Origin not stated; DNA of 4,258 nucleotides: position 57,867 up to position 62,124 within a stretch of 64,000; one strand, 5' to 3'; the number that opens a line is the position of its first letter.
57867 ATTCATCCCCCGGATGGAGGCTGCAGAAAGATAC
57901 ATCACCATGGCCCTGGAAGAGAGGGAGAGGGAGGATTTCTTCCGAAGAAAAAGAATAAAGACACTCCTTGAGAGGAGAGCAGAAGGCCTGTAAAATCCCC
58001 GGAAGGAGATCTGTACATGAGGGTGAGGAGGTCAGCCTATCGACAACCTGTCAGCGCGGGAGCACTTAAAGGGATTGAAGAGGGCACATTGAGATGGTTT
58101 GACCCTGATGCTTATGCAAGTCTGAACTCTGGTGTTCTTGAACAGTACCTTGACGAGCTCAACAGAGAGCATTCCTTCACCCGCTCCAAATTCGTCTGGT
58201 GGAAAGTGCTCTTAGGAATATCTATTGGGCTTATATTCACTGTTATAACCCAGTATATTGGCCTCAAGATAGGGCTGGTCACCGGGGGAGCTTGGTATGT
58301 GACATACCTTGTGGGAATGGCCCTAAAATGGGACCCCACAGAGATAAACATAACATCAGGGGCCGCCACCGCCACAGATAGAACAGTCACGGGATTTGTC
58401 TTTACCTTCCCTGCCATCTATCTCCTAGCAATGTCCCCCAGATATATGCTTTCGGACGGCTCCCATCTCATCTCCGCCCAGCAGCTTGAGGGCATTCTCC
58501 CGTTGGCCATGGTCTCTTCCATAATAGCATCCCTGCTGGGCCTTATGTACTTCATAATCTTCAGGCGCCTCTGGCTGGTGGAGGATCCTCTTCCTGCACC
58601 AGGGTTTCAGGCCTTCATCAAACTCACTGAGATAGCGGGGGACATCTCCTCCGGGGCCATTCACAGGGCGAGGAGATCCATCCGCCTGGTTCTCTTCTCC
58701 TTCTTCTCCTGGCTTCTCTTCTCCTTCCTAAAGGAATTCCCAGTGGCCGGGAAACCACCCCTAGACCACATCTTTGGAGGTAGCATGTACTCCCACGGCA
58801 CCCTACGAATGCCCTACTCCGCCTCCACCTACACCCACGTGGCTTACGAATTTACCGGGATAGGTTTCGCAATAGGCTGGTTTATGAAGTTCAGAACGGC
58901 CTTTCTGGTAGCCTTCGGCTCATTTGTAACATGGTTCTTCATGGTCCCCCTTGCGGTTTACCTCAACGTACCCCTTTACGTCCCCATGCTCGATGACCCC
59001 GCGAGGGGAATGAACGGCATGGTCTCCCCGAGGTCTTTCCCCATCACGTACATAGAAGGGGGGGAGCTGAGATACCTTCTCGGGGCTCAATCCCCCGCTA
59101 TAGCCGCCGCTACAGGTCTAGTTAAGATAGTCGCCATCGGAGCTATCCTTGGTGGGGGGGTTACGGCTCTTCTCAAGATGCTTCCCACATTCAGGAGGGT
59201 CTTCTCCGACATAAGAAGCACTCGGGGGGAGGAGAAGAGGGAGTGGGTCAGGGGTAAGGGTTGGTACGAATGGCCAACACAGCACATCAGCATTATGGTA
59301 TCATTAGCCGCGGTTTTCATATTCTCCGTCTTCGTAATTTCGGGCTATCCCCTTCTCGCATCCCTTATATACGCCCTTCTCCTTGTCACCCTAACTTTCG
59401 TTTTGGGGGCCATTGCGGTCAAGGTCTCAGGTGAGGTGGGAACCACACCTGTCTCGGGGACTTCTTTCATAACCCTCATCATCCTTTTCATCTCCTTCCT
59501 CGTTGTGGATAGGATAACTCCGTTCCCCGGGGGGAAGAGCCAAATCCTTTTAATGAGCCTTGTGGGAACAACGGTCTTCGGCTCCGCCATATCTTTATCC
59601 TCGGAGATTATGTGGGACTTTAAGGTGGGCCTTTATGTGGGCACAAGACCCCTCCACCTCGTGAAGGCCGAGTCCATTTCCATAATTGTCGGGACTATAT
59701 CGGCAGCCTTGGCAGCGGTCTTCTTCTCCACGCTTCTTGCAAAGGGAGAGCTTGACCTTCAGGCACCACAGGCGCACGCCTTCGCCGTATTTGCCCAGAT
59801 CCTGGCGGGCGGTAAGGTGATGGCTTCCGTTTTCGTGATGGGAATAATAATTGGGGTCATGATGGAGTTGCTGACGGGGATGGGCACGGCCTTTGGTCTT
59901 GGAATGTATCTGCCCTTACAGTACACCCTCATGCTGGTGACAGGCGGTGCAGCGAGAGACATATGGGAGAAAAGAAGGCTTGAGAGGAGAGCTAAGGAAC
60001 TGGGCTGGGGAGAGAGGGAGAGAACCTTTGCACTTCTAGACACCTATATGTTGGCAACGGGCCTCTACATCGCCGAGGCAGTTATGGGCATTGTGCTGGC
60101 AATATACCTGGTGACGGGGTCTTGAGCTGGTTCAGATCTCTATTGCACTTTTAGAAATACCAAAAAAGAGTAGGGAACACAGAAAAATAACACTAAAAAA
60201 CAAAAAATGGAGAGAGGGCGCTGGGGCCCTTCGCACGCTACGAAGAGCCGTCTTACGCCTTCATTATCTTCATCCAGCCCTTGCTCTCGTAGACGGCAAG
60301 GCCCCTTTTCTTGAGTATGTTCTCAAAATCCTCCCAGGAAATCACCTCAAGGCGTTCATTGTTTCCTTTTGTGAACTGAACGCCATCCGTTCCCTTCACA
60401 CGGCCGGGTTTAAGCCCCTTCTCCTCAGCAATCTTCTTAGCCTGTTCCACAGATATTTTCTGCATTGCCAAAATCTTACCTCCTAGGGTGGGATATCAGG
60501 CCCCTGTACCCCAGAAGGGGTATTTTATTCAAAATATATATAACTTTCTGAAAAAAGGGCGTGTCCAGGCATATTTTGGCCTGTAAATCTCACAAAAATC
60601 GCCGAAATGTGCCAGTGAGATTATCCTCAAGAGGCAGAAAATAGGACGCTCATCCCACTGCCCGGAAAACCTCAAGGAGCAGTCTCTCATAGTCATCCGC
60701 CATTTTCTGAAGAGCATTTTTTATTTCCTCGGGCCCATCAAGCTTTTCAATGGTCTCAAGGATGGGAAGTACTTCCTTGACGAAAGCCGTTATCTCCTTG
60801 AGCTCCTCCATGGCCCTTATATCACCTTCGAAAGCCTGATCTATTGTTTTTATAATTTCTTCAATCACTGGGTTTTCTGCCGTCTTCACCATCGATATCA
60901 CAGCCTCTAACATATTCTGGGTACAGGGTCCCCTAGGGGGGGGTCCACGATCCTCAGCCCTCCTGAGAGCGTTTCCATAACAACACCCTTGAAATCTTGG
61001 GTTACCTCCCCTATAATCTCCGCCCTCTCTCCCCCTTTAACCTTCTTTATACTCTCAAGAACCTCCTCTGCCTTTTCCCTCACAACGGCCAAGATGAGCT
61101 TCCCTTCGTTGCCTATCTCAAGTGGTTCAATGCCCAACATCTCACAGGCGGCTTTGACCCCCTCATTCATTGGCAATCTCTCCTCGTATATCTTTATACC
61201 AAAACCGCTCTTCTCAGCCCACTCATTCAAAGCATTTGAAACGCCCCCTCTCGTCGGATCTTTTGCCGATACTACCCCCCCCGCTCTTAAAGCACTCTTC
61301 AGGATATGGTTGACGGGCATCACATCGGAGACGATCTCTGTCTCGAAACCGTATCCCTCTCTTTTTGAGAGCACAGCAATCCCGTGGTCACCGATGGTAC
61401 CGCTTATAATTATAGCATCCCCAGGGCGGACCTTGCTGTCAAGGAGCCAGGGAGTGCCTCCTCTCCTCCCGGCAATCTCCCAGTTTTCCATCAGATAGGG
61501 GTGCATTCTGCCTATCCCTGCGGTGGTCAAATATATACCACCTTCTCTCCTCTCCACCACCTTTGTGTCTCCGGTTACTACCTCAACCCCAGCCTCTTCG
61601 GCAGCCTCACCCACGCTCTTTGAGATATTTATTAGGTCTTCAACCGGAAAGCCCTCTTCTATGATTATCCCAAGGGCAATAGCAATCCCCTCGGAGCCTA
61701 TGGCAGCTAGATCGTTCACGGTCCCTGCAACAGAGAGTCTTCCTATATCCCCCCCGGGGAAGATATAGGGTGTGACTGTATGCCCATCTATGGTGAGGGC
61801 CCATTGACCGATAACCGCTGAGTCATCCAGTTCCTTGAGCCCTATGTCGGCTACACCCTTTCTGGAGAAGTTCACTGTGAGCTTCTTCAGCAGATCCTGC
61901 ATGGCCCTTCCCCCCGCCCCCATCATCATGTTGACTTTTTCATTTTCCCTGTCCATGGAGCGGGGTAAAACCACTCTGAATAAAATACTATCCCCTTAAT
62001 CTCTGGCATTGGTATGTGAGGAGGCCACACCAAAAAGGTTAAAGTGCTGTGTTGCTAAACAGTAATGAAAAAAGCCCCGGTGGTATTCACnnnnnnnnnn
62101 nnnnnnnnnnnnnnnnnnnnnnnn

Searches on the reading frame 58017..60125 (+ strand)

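Call 20: search_protein_families(library=pfam, proteins=[window:58017-60125:+], max_evalue=0.01)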
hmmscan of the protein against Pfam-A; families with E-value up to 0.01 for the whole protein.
window:58017-60125:+ (702 aa): 1 family
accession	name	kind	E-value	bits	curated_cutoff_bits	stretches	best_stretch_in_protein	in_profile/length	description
PF03169.20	OPT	-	2.4e-28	99.6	25.8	1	62-696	5-621/623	OPT oligopeptide transporter protein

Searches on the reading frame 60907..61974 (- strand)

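Call 20: search_protein_families(library=pfam, proteins=[window:60907-61974:-], max_evalue=0.01)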
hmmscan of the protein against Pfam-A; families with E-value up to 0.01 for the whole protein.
window:60907-61974:- (355 aa): 2 families
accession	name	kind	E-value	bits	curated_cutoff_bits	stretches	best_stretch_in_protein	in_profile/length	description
PF02769.27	AIRS_C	-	4.6e-27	95.5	23.1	1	183-332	1-153/156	AIR synthase related protein, C-terminal domain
PF00586.29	AIRS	-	1.3e-18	67.9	24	1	50-157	2-112/112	AIR synthase related protein, N-terminal domain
